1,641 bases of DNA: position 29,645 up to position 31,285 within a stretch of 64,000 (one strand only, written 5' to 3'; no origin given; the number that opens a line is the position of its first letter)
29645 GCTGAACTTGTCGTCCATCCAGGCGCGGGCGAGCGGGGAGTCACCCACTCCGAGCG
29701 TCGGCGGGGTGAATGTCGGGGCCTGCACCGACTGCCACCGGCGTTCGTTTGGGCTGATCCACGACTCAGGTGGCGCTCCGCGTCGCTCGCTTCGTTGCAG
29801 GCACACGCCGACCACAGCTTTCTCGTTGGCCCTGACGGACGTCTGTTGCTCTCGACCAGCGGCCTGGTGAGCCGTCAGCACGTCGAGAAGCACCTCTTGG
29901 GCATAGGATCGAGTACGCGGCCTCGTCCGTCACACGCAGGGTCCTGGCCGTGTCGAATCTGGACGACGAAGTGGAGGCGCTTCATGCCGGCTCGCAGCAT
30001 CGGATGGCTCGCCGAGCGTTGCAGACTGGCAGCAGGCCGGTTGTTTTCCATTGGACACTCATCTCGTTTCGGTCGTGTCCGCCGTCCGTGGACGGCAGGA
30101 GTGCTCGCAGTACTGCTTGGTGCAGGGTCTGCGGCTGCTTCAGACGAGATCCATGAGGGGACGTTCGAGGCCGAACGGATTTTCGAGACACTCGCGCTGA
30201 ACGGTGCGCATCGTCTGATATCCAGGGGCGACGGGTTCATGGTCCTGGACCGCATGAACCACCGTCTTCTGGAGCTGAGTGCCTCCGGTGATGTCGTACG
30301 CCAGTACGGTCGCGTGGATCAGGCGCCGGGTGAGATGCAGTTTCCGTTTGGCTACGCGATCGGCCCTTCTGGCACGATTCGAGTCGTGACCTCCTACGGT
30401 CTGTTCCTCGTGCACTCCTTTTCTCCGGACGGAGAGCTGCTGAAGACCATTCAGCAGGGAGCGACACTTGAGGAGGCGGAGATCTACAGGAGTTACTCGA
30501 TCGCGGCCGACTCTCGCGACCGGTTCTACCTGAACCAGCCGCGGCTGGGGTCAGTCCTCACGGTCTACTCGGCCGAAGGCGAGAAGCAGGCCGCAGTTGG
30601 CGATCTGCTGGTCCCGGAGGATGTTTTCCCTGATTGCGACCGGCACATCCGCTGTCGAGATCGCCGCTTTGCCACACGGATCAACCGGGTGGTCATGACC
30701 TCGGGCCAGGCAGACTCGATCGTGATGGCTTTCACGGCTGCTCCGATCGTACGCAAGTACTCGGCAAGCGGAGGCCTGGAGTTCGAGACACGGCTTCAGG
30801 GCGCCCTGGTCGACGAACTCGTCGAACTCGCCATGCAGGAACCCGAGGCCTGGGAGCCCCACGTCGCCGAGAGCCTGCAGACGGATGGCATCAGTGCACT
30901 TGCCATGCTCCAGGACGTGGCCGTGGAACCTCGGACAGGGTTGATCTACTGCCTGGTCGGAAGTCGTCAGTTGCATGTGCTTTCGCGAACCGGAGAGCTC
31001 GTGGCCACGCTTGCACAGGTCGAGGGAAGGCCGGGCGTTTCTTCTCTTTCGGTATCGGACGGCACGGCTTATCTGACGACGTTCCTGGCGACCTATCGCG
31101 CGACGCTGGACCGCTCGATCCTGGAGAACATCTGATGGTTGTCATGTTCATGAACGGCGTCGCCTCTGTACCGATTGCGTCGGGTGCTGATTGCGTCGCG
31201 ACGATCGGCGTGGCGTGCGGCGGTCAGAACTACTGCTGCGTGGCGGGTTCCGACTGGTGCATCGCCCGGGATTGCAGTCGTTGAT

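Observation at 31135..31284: Unannotated 49-aa peptide with six cysteines, translationally coupled to the propeller gene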

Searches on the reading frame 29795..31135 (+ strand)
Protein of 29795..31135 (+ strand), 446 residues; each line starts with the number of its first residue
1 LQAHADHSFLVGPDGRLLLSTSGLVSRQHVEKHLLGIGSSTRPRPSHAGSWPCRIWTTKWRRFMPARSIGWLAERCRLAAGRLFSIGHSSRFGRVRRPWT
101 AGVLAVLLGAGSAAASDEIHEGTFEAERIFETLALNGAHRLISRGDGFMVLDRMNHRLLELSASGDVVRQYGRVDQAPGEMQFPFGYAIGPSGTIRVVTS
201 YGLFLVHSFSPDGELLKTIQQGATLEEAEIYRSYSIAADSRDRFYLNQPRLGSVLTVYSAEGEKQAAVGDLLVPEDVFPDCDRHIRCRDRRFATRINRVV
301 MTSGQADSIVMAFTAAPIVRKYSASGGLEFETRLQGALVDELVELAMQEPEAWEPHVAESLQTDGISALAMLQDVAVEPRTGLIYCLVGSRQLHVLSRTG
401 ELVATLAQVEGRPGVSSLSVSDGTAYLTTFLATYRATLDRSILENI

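Call 5: search_protein_families(library=pfam, proteins=[window:29795-31135:+], max_evalue=0.01)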
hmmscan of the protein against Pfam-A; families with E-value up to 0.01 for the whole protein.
window:29795-31135:+ (446 aa): 0 families

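Call 6: search_protein_families(library=ncbifam, proteins=[window:29795-31135:+], max_evalue=0.1)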
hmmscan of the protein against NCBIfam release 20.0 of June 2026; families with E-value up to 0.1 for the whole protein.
window:29795-31135:+ (446 aa): 1 family
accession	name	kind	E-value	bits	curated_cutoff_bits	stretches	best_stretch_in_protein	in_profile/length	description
NF035926.1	scyF_NHL_VPEP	equivalog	0.0072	15.5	350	1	150-263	167-278/376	scytonemin biosynthesis PEP-CTERM protein ScyF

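Call 9: find_encoding_contigs(protein=window:29795-31135:+, flank=10000)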
Protein window:29795-31135:+ (446 aa): no gene with exactly this product is on record in the collection.

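Call 10: find_homologous_proteins(query=window:29984-31132:+, max_evalue=0.001)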
Query window:29984-31132:+ (383 aa): 15 proteins with E <= 0.001 among 8000 candidates.
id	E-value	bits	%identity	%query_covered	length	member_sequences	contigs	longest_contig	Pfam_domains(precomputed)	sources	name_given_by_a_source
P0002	1.2e-238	809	96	100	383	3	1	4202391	-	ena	-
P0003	8.6e-116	405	57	88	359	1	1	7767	-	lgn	-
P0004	5.3e-108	379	50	92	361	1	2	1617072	-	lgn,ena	-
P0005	7.7e-98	346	50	84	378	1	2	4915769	-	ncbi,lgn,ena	-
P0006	2.3e-97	344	50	89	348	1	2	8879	-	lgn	-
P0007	1.8e-93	332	50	82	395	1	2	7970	PF17170.11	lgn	-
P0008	9.0e-9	53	24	45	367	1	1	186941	PF24684.2,PF01436.28,PF25021.2,PF08450.19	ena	-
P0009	5.4e-8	50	26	37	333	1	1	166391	PF17170.11,PF01436.28,PF08450.19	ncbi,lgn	-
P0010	1.0e-6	46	26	41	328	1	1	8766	PF01436.28,PF06739.18,PF08450.19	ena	-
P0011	4.0e-6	44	32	29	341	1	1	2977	PF17170.11,PF23500.2,PF13449.13,PF20067.6,PF02393.22,PF24684.2,PF01436.28,PF25021.2,PF06739.18,PF08450.19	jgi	jgi:DNA-binding beta-propeller fold protein YncE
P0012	1.6e-5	42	31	31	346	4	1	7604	PF24684.2,PF01436.28,PF25021.2,PF08450.19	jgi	jgi:DNA-binding beta-propeller fold protein YncE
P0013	3.7e-5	41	30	35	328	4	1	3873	PF01436.28,PF06739.18,PF08450.19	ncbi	-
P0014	3.9e-5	41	29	36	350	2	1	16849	PF06977.18,PF17170.11,PF01731.27,PF22807.3,PF01436.28,PF25021.2,PF06739.18,PF08450.19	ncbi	ncbi:MAG: 6-bladed beta-propeller [Gemmatimonadaceae bacterium]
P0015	9.3e-5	40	33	17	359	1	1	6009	PF17170.11,PF13449.13,PF24684.2,PF01436.28,PF25021.2,PF06739.18,PF08450.19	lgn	-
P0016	5.2e-4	37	27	31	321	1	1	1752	PF10584.15,PF01436.28,PF25021.2,PF08450.19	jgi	jgi:DNA-binding beta-propeller fold protein YncE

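Call 11: find_encoding_contigs(protein=P0002, flank=6000, max_places=3)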
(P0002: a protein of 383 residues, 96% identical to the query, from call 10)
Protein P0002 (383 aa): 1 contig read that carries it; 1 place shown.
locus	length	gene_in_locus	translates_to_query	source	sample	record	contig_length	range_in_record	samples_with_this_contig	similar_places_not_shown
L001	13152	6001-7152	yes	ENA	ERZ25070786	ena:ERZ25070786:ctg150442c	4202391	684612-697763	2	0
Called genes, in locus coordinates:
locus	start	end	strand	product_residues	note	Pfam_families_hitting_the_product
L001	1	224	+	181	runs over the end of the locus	PF00156:Pribosyltran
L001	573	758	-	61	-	PF02416:TatA_B_E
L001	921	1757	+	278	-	PF09976:TPR_21 (faint), PF07719:TPR_2 (faint), PF13428:TPR_14 (faint), PF13174:TPR_6 (weak)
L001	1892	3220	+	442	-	PF02885:Glycos_trans_3N, PF00591:Glycos_transf_3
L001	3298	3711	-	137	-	PF13683:rve_3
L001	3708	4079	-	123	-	PF00665:rve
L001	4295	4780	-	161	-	PF01527:HTH_Tnp_1 (weak)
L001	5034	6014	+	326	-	-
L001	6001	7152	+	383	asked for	-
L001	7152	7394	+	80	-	-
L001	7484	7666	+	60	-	-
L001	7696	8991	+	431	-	PF12679:ABC2_membrane_2, PF12698:ABC2_membrane_3, PF12040:DUF3526 (faint)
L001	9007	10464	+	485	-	PF12679:ABC2_membrane_2, PF12040:DUF3526 (weak)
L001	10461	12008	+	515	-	PF10633:NPCBM_assoc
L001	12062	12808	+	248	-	PF00005:ABC_tran, PF13304:AAA_21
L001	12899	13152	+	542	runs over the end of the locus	-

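Call 12: find_encoding_contigs(protein=P0003, flank=6000, max_places=3)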
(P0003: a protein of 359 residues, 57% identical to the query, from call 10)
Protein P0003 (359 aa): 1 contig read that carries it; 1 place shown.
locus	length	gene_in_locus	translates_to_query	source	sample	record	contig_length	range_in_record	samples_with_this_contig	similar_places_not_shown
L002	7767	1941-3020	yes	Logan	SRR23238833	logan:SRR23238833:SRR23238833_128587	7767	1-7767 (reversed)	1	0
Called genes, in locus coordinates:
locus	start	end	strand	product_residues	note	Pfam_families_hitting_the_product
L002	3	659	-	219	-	?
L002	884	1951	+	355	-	-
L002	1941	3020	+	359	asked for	-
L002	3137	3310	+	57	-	-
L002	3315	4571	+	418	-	PF12679:ABC2_membrane_2, PF01061:ABC2_membrane, PF12698:ABC2_membrane_3, PF12730:ABC2_membrane_4 (weak), PF12040:DUF3526 (weak)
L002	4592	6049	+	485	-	PF12679:ABC2_membrane_2, PF12040:DUF3526 (weak)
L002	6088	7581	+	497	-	PF10633:NPCBM_assoc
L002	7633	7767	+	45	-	?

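Call 13: find_encoding_contigs(protein=P0004, flank=6000, max_places=3)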
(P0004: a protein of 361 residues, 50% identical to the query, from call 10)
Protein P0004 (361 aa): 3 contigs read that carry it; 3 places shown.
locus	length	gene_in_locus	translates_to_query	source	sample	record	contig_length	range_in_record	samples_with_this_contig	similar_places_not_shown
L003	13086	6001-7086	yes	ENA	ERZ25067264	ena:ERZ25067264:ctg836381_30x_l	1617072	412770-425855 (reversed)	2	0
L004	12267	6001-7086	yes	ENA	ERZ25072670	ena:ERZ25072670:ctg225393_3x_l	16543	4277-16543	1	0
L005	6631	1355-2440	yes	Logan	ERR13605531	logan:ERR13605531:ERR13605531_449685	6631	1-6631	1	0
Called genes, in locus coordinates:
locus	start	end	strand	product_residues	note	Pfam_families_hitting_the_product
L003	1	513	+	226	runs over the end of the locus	-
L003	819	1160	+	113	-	PF03965:Penicillinase_R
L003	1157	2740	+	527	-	PF05569:Peptidase_M56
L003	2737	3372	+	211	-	PF04545:Sigma70_r4 (weak)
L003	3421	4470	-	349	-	PF14294:DUF4372, PF01609:DDE_Tnp_1, PF13612:DDE_Tnp_1_3 (faint)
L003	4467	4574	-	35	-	PF14294:DUF4372 (weak)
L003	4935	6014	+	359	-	-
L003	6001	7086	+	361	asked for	-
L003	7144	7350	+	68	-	-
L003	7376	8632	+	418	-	PF12679:ABC2_membrane_2, PF01061:ABC2_membrane (weak), PF12698:ABC2_membrane_3, PF12040:DUF3526 (weak)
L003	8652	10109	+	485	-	PF12679:ABC2_membrane_2, PF12040:DUF3526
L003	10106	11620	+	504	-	PF10633:NPCBM_assoc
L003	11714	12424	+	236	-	PF00005:ABC_tran, PF13304:AAA_21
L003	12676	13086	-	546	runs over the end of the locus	PF00118:Cpn60_TCP1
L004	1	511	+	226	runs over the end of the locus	-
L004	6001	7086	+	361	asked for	-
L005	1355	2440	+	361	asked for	-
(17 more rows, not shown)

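Call 14: find_encoding_contigs(protein=P0005, flank=6000, max_places=3)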
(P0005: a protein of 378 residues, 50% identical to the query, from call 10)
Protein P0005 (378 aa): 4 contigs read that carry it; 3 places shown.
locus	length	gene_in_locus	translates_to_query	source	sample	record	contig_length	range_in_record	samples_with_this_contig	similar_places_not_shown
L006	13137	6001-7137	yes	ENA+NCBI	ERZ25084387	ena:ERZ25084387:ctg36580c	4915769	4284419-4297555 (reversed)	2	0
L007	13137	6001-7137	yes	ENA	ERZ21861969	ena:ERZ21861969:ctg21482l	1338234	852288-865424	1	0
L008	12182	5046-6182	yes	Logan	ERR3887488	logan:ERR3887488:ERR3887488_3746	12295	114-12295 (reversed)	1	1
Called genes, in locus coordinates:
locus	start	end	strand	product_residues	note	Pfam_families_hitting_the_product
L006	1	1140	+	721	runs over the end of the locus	PF09430:EMC7_beta-sandw (faint), PF13620:CarboxypepD_reg (faint), PF22904:NOMO1-like_2nd (faint)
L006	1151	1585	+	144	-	PF13180:PDZ_2 (weak), PF17820:PDZ_6 (faint)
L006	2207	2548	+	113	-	PF03965:Penicillinase_R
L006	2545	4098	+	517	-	PF05569:Peptidase_M56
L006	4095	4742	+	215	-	-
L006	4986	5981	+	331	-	-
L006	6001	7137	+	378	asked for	-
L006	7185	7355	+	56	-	-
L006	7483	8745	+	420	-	PF12679:ABC2_membrane_2, PF01061:ABC2_membrane (weak), PF12698:ABC2_membrane_3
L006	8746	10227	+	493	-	PF12679:ABC2_membrane_2, PF12040:DUF3526 (weak)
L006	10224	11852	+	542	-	PF10633:NPCBM_assoc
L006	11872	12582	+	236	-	PF00005:ABC_tran, PF13304:AAA_21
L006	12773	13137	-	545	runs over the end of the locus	PF00118:Cpn60_TCP1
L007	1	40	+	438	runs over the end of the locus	PF07690:MFS_1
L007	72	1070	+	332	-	-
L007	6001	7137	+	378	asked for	-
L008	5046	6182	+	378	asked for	-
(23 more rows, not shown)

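Call 15: find_encoding_contigs(protein=P0006, flank=6000, max_places=3)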
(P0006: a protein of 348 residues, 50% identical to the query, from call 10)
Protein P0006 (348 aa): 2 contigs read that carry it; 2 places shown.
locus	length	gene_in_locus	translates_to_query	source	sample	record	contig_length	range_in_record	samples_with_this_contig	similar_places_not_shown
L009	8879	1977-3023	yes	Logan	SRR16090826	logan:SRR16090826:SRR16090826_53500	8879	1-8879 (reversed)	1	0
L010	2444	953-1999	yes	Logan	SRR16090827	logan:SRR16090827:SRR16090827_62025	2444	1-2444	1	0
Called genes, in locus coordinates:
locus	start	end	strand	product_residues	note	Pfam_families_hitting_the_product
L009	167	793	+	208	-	-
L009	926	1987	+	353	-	-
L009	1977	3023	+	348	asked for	-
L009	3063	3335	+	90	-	-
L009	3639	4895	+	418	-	PF12679:ABC2_membrane_2, PF12698:ABC2_membrane_3 (weak), PF01061:ABC2_membrane (weak)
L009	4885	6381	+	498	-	PF12679:ABC2_membrane_2, PF12698:ABC2_membrane_3 (weak), PF12730:ABC2_membrane_4 (weak), PF12040:DUF3526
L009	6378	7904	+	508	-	PF10633:NPCBM_assoc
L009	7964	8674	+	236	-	PF00005:ABC_tran, PF13304:AAA_21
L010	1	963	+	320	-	?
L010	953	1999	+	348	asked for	-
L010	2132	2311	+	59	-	-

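Call 16: find_encoding_contigs(protein=P0007, flank=6000, max_places=3)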
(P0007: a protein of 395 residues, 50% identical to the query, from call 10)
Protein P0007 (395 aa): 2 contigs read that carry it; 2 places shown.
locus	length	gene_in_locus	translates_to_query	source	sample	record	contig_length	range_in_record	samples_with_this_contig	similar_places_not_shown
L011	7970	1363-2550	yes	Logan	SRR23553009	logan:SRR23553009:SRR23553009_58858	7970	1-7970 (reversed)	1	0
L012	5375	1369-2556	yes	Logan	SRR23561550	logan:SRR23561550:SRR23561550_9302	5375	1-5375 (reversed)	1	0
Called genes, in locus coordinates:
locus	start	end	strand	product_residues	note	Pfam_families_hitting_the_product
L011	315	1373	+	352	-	-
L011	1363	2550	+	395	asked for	PF17170:DUF5128 (faint)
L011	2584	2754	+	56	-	-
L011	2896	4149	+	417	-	PF12679:ABC2_membrane_2, PF01061:ABC2_membrane (weak), PF12698:ABC2_membrane_3, PF12730:ABC2_membrane_4 (weak)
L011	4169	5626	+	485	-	PF12679:ABC2_membrane_2, PF12040:DUF3526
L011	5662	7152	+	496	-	PF10633:NPCBM_assoc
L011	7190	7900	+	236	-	PF00005:ABC_tran, PF13304:AAA_21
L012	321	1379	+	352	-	-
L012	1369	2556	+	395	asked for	PF17170:DUF5128 (faint)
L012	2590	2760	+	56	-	-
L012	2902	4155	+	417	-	PF12679:ABC2_membrane_2, PF01061:ABC2_membrane (weak), PF12698:ABC2_membrane_3, PF12730:ABC2_membrane_4 (weak)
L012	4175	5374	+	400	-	?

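Call 23: find_homologous_proteins(query=A3, max_evalue=1)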
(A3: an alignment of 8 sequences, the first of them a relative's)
Query A3 (8 sequences) (56 aa, profile of the alignment): 11 proteins with E <= 1 among 1138 candidates.
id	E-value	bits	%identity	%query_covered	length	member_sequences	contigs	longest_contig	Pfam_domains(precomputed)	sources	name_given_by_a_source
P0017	7.8e-22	95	56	96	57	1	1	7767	-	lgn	-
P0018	2.7e-21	93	37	100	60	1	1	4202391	-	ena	-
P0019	1.6e-20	91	44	96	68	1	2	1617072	-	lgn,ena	-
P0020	2.5e-20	90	100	100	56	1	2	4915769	-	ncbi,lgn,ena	-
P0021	1.6e-19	88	70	100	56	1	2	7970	-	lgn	-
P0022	7.2e-18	82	41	70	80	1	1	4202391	-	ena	-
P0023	1.4e-17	81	47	84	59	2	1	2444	-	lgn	-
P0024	2.1e-16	78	50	39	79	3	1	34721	-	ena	-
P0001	1.7e-15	75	55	39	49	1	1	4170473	-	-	-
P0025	1.3e-13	69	61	96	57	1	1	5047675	-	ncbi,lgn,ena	-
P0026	3.0e-9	55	65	77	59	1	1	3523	-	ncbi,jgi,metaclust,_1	metaclust:\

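Call 30: find_related_loci(query=A6, collection=genome_contigs, flank=8000)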
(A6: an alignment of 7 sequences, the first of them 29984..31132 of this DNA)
Query A6 (383 aa) in genome_contigs; peptide patterns used: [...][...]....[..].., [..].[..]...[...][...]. (x = any residue, [..] = any of these).
149 stretches matched a pattern; 27 encode a relative of the query (tblastn E <= 1e-3); 27 distinct loci.
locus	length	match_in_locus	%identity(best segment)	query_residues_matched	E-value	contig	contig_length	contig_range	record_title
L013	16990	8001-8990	53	47-375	2e-113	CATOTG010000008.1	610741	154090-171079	MAG: uncultured Thermoanaerobaculia bacterium isolate 2de50437-b26d-4e32-99b7-ac34be852a58 genome assembly, contig: cont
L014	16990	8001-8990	53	47-375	5e-113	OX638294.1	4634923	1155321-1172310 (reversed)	MAG: uncultured Thermoanaerobaculia bacterium isolate 42478a12-5572-4d71-959b-92ffd854a98d genome assembly, chromosome:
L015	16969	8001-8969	55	58-378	6e-112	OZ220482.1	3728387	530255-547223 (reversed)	MAG: Thermoanaerobaculia bacterium isolate 1ba308f5-42e2-4878-81ff-2dc7ade272f8 genome assembly, chromosome: 1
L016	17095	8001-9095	49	13-375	2e-111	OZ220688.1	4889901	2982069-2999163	MAG: Thermoanaerobaculia bacterium isolate 17c936d4-adfa-4882-ba3e-7fd0bc385902 genome assembly, chromosome: 1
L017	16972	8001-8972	50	55-375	2e-101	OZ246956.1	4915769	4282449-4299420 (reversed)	MAG: Thermoanaerobaculia bacterium isolate 44e70480-f7af-46fd-94ad-8fb40e9277de genome assembly, chromosome: 1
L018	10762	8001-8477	31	87-265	3e-10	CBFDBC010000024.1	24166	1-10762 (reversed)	MAG TPA_asm: uncultured bacterium isolate SRR26215685_binner12_Refined_20 genome assembly, contig: ERZ25073489.259, whol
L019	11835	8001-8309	26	79-183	9e-10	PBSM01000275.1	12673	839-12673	MAG: Planctomycetaceae bacterium isolate NP86 MHASMcontig_623940, whole genome shotgun sequence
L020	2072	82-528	25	50-206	1e-8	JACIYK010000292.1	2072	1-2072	MAG: Candidatus Aminicenantes bacterium isolate MAG-76 Aminicenantales_C3_bin34_Scaffold_292, whole genome shotgun seque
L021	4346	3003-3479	25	87-265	3e-8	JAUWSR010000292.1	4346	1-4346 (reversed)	MAG: Acidobacteriota bacterium isolate CSMAG_2559 CSMAG_2559_k127_1109706_length_4346_cov_217.0000, whole genome shotgun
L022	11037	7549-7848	29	83-183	8e-8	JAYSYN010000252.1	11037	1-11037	MAG: Fimbriiglobus sp. isolate GFS_13405 GFS_13405_251, whole genome shotgun sequence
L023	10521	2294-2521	36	80-157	2e-7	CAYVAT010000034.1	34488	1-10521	MAG TPA_asm: uncultured Eubacteriales bacterium isolate binchicken_co178_256 genome assembly, contig: NODE_1885_length_3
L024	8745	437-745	29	70-183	2e-7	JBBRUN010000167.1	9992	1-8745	MAG: Gemmatales bacterium isolate La3_concoct.211 La3_concoct.211_K_2757060_L_9992_cov_94.8872, whole genome shotgun seq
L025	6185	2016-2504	26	87-269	5e-7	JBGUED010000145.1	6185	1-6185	MAG: Candidatus Aminicenantaceae bacterium isolate 11D-13 NODE_145_length_6185_cov_2.359856, whole genome shotgun sequen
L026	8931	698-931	35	78-157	9e-7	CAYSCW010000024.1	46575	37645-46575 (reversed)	MAG TPA_asm: uncultured Eubacteriales bacterium isolate binchicken_co34_437 genome assembly, contig: NODE_999_length_465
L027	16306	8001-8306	28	83-183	1e-6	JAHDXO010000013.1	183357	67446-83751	MAG: Pirellulaceae bacterium isolate PLA7 NODE_237_length_183357_cov_10.831759, whole genome shotgun sequence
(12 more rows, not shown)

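Call 35: predict_structure(alignment_id=A4)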
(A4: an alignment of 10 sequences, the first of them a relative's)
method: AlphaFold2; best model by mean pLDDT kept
length: 56 residues; sequences in the alignment: 10
mean_pLDDT: 68.0   pTM: 0.41
mean pLDDT of the five models: 68.0, 67.4, 64.8, 64.3, 54.2
residues with pLDDT >= 90: 0; 70-90: 29; 50-70: 19; < 50: 8
segments of 3 or more residues with pLDDT < 50: 1-3, 20-22
pLDDT, mean of each block of 10 residues (from residue 1): 49 51 66 84 84 78
secondary structure, 60 per line:
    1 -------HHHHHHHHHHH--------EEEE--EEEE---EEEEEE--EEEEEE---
elements in order: H8-18 E27-30 E33-36 E40-45 E48-53

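Call 39: search_protein_representatives(alignment_id=A4)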
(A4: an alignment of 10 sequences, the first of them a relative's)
Query: 10 sequences, 60 profile positions. Proteins with E-value up to 0.001 (for the whole library): 17; up to 1e-10: 11; up to 1e-30: 0. The best 17 are listed.
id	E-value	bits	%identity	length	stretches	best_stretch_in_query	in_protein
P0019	1.0e-21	93.1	-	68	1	3-60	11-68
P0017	5.9e-21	90.7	-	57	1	2-60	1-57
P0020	8.3e-20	87.0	-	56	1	2-60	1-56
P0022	5.7e-19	84.4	-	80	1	2-59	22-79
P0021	9.6e-19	83.6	-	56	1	2-60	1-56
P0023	2.7e-17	79.0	-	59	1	1-60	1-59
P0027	2.0e-16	76.2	-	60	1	3-60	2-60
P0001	1.1e-14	70.6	-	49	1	13-60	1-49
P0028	3.1e-14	69.2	-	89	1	3-59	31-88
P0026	1.7e-13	66.8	-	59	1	2-49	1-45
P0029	1.3e-11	60.8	-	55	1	4-60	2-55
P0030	1.8e-09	54.0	-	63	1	2-60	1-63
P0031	7.4e-06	42.3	-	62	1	22-58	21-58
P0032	1.5e-04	38.1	-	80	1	6-59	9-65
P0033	1.9e-04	37.9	-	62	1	6-58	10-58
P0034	2.8e-04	37.3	-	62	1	11-58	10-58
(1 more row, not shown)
